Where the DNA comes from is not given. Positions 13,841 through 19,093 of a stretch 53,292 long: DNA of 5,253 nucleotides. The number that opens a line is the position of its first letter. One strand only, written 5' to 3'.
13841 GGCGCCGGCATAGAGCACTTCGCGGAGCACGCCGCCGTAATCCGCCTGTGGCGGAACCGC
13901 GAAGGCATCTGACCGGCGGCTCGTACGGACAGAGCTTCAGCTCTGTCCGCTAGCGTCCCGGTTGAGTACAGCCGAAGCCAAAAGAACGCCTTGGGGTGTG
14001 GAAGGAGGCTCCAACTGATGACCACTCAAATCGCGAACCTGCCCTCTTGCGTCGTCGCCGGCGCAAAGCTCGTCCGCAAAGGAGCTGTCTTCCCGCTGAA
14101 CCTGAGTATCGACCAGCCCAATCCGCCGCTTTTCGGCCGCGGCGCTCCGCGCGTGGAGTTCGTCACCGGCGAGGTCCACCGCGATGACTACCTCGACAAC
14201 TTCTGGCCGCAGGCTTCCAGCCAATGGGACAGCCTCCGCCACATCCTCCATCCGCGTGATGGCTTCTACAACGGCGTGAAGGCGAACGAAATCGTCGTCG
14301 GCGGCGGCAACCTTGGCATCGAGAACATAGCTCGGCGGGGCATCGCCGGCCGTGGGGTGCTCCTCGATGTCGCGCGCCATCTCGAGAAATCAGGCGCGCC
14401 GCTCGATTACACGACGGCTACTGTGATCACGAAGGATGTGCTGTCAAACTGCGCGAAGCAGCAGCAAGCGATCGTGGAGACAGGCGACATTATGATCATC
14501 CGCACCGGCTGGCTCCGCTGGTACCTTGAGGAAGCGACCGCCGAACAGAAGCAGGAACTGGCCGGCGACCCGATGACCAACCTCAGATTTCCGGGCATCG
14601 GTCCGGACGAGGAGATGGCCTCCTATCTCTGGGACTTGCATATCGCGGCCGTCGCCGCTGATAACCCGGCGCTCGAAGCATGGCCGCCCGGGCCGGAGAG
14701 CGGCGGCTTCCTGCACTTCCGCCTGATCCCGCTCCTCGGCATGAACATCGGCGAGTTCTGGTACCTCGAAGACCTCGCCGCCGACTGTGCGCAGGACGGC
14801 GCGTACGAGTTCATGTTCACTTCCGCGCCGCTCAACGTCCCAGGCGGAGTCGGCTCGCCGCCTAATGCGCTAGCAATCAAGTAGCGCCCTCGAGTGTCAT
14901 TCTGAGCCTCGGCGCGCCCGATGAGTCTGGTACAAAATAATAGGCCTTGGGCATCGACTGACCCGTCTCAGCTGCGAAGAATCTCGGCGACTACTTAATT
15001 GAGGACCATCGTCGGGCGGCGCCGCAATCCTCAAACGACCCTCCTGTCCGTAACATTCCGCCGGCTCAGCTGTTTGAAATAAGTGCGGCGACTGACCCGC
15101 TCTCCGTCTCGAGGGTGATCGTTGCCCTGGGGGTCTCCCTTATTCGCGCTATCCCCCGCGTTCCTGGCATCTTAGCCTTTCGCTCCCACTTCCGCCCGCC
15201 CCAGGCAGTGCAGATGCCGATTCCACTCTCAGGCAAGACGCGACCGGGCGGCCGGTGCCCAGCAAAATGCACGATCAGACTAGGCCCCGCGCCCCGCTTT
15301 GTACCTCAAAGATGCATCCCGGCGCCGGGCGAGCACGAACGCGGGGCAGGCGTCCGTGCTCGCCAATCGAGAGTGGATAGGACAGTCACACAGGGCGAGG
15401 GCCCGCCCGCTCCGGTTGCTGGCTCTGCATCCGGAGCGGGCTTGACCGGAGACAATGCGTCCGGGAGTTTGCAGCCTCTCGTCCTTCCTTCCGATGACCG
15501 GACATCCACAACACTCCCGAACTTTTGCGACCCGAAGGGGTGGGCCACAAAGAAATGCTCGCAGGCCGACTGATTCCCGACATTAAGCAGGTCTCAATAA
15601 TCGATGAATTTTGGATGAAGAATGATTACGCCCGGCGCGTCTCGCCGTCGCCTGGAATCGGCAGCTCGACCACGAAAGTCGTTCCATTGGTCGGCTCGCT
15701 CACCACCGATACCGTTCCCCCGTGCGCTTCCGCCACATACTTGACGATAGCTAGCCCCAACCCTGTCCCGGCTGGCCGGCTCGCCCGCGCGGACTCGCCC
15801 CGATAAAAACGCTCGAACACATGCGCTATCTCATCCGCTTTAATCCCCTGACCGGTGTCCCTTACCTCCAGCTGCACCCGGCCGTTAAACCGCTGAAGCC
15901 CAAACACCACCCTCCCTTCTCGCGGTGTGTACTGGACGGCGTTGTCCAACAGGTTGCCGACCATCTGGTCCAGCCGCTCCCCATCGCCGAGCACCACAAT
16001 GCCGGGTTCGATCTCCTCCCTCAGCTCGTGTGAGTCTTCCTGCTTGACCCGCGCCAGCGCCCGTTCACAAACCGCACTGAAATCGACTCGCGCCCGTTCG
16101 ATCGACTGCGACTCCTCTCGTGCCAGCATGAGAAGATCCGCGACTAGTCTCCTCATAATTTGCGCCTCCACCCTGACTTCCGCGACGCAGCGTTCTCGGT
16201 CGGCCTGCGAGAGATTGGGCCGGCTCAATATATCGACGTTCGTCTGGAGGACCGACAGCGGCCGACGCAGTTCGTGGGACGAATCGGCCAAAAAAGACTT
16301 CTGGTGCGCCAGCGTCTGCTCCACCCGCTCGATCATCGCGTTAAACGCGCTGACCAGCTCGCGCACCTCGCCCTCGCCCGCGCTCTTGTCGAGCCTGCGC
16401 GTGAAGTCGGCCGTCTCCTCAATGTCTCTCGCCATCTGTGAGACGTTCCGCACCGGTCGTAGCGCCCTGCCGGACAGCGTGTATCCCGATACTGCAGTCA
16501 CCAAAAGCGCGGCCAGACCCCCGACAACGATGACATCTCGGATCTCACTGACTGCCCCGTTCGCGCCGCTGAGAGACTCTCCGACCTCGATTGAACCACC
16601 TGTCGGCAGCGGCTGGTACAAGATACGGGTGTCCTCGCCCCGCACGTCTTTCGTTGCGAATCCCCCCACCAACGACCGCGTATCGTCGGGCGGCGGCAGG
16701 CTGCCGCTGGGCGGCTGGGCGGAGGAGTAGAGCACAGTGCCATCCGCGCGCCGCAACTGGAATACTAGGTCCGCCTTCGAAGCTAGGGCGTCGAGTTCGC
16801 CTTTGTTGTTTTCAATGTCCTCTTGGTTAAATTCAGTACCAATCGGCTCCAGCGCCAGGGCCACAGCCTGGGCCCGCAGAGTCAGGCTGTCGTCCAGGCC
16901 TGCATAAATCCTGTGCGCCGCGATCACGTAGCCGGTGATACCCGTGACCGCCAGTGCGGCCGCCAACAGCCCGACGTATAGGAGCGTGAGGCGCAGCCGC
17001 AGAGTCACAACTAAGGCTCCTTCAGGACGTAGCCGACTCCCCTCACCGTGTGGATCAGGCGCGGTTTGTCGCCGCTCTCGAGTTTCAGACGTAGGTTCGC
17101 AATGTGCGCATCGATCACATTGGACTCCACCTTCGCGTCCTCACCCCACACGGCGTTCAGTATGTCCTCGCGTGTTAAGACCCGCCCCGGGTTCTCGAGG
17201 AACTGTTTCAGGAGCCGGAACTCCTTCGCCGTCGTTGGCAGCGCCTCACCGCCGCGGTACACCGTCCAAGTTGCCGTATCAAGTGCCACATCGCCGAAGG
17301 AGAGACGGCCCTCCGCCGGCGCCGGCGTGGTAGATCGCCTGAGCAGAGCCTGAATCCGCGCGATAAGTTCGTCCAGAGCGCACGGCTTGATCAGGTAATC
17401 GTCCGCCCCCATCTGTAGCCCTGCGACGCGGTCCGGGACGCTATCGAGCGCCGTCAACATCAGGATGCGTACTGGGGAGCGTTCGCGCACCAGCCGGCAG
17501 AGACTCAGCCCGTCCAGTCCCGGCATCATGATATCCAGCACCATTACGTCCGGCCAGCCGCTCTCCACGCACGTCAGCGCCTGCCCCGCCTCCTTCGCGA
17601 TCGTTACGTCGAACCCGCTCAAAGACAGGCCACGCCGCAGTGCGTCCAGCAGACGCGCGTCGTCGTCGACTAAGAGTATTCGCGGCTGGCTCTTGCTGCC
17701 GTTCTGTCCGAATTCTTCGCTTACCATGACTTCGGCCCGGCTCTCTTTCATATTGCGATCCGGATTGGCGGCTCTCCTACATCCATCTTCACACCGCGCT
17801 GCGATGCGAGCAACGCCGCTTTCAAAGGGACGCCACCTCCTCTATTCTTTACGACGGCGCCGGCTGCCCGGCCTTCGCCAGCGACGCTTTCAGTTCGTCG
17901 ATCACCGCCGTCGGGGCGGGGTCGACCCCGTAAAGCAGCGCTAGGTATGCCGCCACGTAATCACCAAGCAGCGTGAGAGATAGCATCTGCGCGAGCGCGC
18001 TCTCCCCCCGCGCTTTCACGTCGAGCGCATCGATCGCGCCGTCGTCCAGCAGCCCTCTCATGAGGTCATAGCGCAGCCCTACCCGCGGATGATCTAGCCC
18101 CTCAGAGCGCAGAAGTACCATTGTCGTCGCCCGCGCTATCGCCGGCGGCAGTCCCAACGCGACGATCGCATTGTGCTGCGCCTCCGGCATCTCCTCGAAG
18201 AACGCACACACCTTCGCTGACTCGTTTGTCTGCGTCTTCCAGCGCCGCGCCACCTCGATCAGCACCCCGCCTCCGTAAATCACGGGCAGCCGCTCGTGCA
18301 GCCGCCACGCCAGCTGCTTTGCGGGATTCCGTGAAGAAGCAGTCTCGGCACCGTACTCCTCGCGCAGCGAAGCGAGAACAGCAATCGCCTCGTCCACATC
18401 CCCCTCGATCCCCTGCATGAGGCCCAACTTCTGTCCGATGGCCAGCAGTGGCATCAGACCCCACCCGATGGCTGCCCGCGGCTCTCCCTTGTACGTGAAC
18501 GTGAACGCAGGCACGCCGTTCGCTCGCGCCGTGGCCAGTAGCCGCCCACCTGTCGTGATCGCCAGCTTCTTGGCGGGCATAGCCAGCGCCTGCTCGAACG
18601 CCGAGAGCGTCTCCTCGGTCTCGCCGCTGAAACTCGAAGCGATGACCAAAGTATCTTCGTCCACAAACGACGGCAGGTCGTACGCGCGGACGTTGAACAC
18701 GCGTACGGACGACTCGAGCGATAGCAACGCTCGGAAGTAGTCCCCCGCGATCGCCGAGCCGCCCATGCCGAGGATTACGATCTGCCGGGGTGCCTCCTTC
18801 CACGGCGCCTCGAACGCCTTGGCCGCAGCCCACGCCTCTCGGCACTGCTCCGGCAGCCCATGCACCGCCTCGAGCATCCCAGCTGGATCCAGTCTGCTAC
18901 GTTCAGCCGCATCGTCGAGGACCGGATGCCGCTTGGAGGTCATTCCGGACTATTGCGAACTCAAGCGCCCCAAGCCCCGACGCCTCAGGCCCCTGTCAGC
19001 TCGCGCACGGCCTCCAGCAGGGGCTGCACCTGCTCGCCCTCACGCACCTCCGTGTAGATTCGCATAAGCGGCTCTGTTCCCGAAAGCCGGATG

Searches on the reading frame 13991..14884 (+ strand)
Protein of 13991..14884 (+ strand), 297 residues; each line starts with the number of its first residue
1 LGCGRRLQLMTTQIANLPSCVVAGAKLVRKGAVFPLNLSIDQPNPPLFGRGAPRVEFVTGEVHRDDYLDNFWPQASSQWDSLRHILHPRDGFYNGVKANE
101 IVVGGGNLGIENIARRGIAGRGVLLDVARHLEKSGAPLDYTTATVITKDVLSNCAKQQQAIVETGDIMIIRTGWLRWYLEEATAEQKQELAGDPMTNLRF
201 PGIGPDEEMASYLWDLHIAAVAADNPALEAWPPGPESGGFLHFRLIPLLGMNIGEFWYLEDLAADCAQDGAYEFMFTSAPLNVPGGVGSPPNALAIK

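Call 68: search_protein_families(library=pfam, proteins=[window:13991-14884:+], max_evalue=0.001)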
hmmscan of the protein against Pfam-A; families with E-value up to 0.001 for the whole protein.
window:13991-14884:+ (297 aa): 1 family
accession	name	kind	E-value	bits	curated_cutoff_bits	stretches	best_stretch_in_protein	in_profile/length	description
PF04199.19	Cyclase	-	1.7e-13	51.4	23.1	1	70-229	23-141/142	Putative cyclase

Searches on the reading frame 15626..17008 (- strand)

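Call 68: search_protein_families(library=pfam, proteins=[window:15626-17008:-], max_evalue=0.001)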
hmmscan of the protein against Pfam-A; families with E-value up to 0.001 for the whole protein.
window:15626-17008:- (460 aa): 3 families
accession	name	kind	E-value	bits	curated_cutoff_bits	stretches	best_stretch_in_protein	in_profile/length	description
PF02518.31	HATPase_c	-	2.7e-30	105.5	26.4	1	341-451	1-109/111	Histidine kinase-, DNA gyrase B-, and HSP90-like ATPase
PF00512.31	HisKA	-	8.6e-12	45.4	26.9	1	237-300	3-65/66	His Kinase A (phospho-acceptor) domain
PF00672.30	HAMP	-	3.4e-10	40.5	25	1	178-231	2-53/53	HAMP domain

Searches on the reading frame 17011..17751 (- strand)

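Call 68: search_protein_families(library=pfam, proteins=[window:17011-17751:-], max_evalue=0.001)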
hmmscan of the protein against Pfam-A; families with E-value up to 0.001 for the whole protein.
window:17011-17751:- (246 aa): 3 families
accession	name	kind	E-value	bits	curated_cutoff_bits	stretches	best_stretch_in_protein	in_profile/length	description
PF00072.30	Response_reg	-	1.7e-27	96.2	30.2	1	25-134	1-111/111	Response regulator receiver domain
PF00486.34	Trans_reg_C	-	1.9e-27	95.6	26.2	1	168-243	1-77/77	Transcriptional regulatory protein, C terminal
PF23198.2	PDE8A_N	-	0.00053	20.3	29.6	1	22-99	9-88/147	PDE8A-like, N-terminal domain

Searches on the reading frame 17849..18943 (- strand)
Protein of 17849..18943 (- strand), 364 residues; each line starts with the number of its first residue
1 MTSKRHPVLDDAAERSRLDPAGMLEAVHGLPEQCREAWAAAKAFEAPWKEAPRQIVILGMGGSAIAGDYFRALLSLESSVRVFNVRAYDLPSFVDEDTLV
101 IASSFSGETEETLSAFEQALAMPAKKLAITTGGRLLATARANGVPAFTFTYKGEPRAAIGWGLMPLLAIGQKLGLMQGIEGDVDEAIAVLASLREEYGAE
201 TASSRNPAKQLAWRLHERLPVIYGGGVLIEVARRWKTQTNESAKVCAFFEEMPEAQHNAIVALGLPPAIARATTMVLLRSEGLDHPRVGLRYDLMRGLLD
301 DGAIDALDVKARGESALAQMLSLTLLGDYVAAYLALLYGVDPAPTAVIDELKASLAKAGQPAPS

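Call 68: search_protein_families(library=pfam, proteins=[window:17849-18943:-], max_evalue=0.001)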
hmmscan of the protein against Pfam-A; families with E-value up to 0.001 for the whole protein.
window:17849-18943:- (364 aa): 2 families
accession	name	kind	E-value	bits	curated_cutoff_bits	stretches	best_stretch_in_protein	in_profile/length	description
PF10432.14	bact-PGI_C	-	6.8e-46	156.4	24.5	1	205-355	2-151/151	Bacterial phospho-glucose isomerase C-terminal SIS domain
PF01380.27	SIS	-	4.7e-09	36.6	25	1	53-131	6-88/131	SIS domain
